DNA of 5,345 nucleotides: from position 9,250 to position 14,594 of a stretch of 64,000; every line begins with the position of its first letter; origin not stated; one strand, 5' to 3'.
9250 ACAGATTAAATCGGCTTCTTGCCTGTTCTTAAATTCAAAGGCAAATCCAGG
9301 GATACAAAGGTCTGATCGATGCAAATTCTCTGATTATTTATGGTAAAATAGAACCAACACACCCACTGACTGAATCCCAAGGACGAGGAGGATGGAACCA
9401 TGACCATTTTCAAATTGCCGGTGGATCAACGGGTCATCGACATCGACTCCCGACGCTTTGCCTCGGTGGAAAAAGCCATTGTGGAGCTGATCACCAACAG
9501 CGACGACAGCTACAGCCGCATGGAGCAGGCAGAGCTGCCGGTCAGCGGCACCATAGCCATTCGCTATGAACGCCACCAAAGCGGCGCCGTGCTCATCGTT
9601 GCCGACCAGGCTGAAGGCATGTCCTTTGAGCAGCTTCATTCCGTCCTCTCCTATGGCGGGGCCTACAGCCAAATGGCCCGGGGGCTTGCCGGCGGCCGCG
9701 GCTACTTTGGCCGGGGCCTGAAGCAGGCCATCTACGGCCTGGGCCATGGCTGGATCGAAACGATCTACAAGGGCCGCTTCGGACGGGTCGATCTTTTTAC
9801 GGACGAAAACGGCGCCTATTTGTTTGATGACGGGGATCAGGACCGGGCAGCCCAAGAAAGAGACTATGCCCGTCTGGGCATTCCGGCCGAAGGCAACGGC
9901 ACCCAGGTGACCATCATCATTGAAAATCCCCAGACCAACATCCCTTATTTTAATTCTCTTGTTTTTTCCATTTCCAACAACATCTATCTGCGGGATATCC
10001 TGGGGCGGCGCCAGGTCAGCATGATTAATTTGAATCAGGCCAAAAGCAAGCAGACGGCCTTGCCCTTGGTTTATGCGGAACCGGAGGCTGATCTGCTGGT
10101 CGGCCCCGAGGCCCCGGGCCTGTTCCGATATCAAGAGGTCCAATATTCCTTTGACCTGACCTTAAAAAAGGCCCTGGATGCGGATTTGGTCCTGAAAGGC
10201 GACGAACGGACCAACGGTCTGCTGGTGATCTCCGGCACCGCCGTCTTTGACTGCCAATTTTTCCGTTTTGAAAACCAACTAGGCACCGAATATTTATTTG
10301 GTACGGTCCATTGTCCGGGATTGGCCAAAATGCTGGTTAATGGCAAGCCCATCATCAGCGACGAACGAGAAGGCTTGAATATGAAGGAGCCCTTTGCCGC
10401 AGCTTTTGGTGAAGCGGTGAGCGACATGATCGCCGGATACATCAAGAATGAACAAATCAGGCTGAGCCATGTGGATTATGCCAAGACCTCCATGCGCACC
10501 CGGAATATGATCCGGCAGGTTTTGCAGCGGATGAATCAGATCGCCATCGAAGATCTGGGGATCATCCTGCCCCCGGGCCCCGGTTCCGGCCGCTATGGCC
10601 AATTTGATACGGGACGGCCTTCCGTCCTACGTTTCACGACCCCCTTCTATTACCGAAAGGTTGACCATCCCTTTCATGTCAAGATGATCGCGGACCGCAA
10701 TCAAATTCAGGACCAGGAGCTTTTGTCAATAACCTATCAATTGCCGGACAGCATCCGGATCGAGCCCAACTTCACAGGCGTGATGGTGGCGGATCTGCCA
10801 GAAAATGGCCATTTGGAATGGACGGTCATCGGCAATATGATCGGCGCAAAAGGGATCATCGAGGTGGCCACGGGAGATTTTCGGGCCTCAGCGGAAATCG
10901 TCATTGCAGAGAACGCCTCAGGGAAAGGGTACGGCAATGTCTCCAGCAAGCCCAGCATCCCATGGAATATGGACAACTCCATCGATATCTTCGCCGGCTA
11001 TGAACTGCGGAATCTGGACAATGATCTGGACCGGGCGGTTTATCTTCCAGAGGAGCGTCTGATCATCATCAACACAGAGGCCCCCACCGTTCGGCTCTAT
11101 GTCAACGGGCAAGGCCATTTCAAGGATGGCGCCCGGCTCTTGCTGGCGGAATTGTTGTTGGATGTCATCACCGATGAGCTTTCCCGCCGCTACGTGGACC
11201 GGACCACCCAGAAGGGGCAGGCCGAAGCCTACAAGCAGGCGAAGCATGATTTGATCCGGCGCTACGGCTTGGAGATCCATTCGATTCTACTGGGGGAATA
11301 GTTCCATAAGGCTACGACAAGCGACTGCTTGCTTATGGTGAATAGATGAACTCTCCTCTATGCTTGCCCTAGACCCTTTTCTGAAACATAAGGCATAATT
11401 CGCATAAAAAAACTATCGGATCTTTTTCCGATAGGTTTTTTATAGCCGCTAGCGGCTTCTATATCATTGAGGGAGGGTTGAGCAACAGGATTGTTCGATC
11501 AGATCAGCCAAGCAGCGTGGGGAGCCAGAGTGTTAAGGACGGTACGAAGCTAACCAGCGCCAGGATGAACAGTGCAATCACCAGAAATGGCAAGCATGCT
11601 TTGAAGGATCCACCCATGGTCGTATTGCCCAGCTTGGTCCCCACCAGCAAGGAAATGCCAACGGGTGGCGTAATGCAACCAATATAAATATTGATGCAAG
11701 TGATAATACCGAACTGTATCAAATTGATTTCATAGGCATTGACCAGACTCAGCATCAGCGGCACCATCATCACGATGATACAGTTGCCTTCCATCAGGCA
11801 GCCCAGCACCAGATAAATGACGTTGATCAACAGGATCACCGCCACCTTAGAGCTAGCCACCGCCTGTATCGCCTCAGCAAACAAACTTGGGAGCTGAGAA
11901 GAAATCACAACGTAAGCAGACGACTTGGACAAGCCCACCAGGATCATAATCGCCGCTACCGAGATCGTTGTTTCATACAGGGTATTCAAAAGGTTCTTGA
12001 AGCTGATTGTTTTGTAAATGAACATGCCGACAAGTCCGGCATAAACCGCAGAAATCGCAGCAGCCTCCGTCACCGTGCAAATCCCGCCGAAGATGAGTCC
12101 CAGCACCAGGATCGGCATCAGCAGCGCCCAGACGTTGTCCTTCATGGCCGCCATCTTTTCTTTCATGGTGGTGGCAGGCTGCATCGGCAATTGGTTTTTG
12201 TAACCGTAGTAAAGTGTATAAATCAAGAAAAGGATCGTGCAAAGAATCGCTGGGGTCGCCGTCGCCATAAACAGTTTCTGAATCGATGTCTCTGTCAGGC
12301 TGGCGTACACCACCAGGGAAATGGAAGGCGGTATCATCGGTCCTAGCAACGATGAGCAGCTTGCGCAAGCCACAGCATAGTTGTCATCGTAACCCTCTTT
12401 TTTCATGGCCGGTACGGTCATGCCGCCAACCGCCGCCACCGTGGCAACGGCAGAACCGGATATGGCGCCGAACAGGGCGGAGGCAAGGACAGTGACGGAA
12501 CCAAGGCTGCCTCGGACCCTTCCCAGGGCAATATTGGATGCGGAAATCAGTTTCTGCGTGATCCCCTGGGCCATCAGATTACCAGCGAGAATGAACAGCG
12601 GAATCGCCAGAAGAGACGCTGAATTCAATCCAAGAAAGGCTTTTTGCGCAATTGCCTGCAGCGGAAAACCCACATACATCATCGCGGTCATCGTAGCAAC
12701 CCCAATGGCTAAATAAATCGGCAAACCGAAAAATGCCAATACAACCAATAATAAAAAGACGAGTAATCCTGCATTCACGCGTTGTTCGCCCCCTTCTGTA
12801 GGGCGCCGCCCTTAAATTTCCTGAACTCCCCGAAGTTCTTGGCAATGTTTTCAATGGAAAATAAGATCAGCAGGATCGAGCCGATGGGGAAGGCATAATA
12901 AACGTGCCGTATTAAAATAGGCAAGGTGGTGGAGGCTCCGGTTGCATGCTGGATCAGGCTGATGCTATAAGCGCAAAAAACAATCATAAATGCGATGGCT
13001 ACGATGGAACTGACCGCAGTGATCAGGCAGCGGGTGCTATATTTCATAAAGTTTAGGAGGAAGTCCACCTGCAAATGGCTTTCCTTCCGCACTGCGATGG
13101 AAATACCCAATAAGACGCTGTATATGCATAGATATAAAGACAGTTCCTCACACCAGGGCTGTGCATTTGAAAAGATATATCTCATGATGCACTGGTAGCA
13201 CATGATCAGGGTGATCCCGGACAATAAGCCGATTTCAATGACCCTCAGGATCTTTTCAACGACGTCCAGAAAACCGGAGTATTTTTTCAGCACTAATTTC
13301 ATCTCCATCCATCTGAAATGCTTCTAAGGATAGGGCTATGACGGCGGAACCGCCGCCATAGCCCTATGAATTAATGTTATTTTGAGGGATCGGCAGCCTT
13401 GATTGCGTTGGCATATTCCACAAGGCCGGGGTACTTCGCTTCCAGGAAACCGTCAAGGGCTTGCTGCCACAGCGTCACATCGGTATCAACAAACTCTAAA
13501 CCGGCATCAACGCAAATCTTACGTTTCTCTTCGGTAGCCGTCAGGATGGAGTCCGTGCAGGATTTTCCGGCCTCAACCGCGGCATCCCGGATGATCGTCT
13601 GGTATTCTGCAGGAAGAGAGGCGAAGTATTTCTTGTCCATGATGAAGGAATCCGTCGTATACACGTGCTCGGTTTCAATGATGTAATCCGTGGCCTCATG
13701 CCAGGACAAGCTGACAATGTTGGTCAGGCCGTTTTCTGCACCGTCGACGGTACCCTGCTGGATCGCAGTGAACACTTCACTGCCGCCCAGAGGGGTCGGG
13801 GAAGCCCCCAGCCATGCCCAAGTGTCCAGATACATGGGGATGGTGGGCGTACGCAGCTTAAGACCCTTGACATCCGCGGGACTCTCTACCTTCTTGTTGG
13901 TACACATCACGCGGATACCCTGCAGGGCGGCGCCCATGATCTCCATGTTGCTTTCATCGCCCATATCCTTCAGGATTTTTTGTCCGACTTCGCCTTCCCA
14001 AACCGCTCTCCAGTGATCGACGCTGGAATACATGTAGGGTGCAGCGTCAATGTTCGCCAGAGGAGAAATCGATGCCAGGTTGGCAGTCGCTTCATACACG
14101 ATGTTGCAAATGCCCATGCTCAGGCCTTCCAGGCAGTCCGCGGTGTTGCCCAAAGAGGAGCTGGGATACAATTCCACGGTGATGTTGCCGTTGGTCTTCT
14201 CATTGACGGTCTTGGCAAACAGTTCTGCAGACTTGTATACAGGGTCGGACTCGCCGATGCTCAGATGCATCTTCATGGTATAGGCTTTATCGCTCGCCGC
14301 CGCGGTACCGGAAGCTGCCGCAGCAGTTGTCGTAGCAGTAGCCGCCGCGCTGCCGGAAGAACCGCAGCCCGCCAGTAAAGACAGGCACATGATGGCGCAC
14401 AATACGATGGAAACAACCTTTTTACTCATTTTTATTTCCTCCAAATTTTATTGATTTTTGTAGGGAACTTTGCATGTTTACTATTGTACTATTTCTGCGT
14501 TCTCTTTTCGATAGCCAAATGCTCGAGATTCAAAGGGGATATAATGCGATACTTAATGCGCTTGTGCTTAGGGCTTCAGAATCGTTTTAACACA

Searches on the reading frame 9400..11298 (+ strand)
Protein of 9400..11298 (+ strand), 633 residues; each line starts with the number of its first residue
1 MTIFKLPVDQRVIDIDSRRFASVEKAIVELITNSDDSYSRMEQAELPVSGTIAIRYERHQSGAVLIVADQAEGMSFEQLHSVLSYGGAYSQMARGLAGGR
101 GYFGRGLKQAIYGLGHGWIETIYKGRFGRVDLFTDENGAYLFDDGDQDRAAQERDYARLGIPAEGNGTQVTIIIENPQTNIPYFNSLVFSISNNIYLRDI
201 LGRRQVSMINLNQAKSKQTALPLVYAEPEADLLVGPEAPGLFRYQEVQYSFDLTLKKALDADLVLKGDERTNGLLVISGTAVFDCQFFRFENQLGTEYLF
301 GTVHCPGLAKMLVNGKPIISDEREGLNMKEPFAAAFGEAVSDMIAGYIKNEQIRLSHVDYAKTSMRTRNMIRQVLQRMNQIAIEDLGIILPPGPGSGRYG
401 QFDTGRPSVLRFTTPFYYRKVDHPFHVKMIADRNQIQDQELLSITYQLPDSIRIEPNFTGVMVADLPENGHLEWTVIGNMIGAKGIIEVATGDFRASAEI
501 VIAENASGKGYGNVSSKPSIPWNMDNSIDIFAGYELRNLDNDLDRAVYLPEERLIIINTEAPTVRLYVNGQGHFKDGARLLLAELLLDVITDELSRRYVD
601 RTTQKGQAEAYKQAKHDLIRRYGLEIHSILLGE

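Call 29: search_protein_families(library=pfam, proteins=[window:9400-11298:+], max_evalue=0.001)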
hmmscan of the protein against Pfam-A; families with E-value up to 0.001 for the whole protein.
window:9400-11298:+ (633 aa): 1 family
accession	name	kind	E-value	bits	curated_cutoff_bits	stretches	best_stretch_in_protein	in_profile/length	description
PF13589.12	HATPase_c_3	-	2.3e-06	28.1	25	1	22-118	2-88/137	Histidine kinase-, DNA gyrase B-, and HSP90-like ATPase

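Call 30: search_protein_families(library=padloc, proteins=[window:9400-11298:+], max_evalue=0.001)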
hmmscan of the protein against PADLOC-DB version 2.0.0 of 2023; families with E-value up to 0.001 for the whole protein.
window:9400-11298:+ (633 aa): 0 families

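Call 94: search_protein_families(library=ncbifam, proteins=[window:9400-11298:+], max_evalue=0.00001)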
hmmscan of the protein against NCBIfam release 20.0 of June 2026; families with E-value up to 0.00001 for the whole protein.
window:9400-11298:+ (633 aa): 0 families

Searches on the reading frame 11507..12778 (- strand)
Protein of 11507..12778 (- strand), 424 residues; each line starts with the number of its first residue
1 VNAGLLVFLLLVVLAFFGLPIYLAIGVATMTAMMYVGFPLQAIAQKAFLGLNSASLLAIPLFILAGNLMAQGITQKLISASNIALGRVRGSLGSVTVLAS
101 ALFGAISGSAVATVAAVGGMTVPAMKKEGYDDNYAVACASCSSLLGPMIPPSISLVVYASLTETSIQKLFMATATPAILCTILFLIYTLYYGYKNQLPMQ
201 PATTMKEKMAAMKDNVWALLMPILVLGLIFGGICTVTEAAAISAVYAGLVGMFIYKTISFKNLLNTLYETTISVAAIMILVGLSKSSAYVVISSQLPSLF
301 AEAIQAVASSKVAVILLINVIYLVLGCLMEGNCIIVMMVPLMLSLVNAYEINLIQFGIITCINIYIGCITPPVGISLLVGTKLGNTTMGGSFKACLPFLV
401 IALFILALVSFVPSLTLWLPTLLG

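Call 29: search_protein_families(library=pfam, proteins=[window:11507-12778:-], max_evalue=0.001)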
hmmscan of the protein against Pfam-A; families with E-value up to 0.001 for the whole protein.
window:11507-12778:- (424 aa): 1 family
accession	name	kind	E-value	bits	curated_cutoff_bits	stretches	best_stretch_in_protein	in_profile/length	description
PF06808.19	DctM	-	1.6e-96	324.1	23.8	1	8-414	1-412/413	Tripartite ATP-independent periplasmic transporter, DctM component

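Call 30: search_protein_families(library=padloc, proteins=[window:11507-12778:-], max_evalue=0.001)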
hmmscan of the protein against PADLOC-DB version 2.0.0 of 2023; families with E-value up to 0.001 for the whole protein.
window:11507-12778:- (424 aa): 0 families

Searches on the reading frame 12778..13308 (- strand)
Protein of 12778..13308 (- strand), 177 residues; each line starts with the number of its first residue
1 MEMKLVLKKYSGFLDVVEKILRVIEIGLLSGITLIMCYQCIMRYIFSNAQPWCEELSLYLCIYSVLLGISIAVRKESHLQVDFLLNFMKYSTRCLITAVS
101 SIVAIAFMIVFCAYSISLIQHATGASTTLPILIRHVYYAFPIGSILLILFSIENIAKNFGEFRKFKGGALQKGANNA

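Call 29: search_protein_families(library=pfam, proteins=[window:12778-13308:-], max_evalue=0.001)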
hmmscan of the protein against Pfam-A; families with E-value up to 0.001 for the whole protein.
window:12778-13308:- (177 aa): 1 family
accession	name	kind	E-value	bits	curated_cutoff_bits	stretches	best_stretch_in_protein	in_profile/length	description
PF04290.18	DctQ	-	1.4e-26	93.4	28.3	1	32-158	1-129/132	Tripartite ATP-independent periplasmic transporters, DctQ component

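Call 30: search_protein_families(library=padloc, proteins=[window:12778-13308:-], max_evalue=0.001)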
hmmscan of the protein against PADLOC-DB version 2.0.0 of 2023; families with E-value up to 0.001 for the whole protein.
window:12778-13308:- (177 aa): 0 families

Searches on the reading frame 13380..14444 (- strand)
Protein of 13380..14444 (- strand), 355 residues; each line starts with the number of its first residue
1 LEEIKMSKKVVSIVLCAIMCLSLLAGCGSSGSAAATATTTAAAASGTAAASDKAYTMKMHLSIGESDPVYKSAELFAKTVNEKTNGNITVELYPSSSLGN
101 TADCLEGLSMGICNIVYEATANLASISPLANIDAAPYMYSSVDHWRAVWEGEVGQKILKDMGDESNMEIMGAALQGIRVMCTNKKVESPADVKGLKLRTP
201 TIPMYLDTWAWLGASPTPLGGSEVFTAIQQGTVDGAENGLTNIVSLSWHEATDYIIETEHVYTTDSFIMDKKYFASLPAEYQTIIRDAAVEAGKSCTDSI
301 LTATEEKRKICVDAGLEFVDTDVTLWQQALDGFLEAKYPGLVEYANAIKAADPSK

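Call 29: search_protein_families(library=pfam, proteins=[window:13380-14444:-], max_evalue=0.001)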
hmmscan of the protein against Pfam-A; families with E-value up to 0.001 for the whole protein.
window:13380-14444:- (355 aa): 1 family
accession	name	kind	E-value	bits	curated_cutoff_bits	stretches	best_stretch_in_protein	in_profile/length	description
PF03480.18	DctP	-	3.9e-68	230.3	23.4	1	64-331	6-276/286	Bacterial extracellular solute-binding protein, family 7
